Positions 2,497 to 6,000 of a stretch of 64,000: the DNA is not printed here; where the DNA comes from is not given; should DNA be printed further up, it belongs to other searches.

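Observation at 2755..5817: Modular internal architecture of the 42-heme protein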

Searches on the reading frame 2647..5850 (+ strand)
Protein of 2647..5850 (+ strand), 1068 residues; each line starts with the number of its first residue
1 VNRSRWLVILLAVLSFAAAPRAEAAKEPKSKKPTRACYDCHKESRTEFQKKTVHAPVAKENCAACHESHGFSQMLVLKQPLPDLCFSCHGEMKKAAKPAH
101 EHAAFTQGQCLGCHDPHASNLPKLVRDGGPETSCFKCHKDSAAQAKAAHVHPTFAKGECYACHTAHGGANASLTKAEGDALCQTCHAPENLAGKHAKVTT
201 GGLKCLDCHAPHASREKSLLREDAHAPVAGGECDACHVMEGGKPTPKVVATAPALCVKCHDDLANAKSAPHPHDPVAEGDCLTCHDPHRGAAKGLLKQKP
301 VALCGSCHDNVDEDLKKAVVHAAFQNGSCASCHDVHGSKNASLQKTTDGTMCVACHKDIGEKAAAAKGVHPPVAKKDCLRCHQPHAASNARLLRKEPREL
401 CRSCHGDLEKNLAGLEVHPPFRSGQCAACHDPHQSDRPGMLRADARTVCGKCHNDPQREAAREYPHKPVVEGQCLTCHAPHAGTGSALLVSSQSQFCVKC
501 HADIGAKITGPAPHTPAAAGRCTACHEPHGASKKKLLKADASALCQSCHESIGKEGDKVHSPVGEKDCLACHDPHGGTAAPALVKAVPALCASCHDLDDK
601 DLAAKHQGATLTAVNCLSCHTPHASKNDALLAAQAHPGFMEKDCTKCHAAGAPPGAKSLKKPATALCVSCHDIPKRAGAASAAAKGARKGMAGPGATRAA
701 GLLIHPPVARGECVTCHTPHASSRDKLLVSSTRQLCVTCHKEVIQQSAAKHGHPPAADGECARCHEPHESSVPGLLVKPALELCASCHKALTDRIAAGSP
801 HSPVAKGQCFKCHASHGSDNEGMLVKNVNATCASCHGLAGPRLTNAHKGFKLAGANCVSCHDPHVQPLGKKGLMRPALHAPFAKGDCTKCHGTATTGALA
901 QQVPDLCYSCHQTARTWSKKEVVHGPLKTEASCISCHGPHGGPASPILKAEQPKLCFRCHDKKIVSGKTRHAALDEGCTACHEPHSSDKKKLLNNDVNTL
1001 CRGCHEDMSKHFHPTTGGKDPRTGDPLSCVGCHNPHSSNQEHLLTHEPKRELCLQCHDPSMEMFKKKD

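Call 4: search_protein_families(library=pfam, proteins=[window:2647-5850:+], max_evalue=0.01)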
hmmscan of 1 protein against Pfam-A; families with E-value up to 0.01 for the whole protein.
window:2647-5850:+ (1068 aa): 6 families
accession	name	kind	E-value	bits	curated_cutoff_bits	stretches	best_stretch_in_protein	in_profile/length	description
PF09699.15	Paired_CXXCH_1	-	8.2e-225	726.8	20.6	21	273-311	1-39/41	Doubled CXXCH motif (Paired_CXXCH_1)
PF14537.11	Cytochrom_c3_2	-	3.3e-46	156.1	25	8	886-961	8-79/79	Cytochrome c3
PF14522.11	Cytochrome_C7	-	1.9e-42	143.3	24.8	6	422-478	12-66/67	Cytochrome c7 and related cytochrome c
PF22113.1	Mtrc-MtrF_II-IV_dom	-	2.6e-30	105.7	30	2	399-575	7-166/176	Outer membrane cytochrome MtrC/MtrF-like, domains II/IV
PF02085.21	Cytochrom_CIII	-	7.8e-21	74.8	22.9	2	319-405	23-101/101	Class III cytochrome C family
PF22678.1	Cytochrom_c_NrfB-like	-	1.2e-08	35.7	27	0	174-217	28-73/89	Cytochrome c-type protein NrfB-like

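Call 5: search_protein_families(library=ncbifam, proteins=[window:2647-5850:+], max_evalue=0.01)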
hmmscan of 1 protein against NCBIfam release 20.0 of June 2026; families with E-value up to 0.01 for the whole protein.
window:2647-5850:+ (1068 aa): 10 families
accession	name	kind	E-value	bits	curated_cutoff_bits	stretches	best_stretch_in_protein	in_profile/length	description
TIGR01905.1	paired_CXXCH_1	subfamily_domain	1.8e-210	680.7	25.2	21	705-743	1-39/41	doubled CXXCH domain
TIGR03508.1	decahem_SO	subfamily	9.9e-132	438.1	192.2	8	252-408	69-222/258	DmsE family decaheme c-type cytochrome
NF041028.1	decahem_GSU2203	exception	6.7e-104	347.5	325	11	444-598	99-255/317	GSU2203 family decaheme c-type cytochrome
TIGR03153.1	cytochr_NrfH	equivalog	3.1e-26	92.1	134.2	3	901-1008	25-136/138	cytochrome c nitrite reductase small subunit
NF045713.1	CxxCH_16_HmcA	equivalog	1.4e-24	86.6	400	5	285-398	159-268/541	sulfate respiration complex hexadecaheme cytochrome HmcA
TIGR03507.1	decahem_SO1788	subfamily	2.8e-24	85.6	209.3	5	709-768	242-305/672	OmcA/MtrC family decaheme c-type cytochrome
NF047727.1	4hemeCytCCctA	equivalog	5.7e-19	68.3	180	2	708-772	35-94/109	tetraheme c-type cytochrome CctA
NF008659.0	PRK11659.1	equivalog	1.6e-15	57.3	184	3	303-367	112-178/188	cytochrome c nitrite reductase pentaheme subunit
TIGR03146.1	cyt_nit_nrfB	equivalog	1.7e-11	44.6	166.6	3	824-961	6-142/145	cytochrome c nitrite reductase pentaheme subunit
NF045722.1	c3_cytochr_TmcA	equivalog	4.8e-11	42.6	114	0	779-837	55-111/125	acidic tetraheme cytochrome c3 TmcA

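Call 6: search_solved_structures(query=window:2647-5850:+, max_evalue=0.01, show_alignments=2)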
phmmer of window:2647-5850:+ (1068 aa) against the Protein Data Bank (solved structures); distinct sequences matched with E-value up to 0.01: 2.
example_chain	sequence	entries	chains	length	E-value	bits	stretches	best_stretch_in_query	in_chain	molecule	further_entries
6r2q_A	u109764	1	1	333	4.4e-16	61.3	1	335-505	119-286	Cystathionine beta-synthase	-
28pb_A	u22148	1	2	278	6.2e-06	27.7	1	351-479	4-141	Cytochrome c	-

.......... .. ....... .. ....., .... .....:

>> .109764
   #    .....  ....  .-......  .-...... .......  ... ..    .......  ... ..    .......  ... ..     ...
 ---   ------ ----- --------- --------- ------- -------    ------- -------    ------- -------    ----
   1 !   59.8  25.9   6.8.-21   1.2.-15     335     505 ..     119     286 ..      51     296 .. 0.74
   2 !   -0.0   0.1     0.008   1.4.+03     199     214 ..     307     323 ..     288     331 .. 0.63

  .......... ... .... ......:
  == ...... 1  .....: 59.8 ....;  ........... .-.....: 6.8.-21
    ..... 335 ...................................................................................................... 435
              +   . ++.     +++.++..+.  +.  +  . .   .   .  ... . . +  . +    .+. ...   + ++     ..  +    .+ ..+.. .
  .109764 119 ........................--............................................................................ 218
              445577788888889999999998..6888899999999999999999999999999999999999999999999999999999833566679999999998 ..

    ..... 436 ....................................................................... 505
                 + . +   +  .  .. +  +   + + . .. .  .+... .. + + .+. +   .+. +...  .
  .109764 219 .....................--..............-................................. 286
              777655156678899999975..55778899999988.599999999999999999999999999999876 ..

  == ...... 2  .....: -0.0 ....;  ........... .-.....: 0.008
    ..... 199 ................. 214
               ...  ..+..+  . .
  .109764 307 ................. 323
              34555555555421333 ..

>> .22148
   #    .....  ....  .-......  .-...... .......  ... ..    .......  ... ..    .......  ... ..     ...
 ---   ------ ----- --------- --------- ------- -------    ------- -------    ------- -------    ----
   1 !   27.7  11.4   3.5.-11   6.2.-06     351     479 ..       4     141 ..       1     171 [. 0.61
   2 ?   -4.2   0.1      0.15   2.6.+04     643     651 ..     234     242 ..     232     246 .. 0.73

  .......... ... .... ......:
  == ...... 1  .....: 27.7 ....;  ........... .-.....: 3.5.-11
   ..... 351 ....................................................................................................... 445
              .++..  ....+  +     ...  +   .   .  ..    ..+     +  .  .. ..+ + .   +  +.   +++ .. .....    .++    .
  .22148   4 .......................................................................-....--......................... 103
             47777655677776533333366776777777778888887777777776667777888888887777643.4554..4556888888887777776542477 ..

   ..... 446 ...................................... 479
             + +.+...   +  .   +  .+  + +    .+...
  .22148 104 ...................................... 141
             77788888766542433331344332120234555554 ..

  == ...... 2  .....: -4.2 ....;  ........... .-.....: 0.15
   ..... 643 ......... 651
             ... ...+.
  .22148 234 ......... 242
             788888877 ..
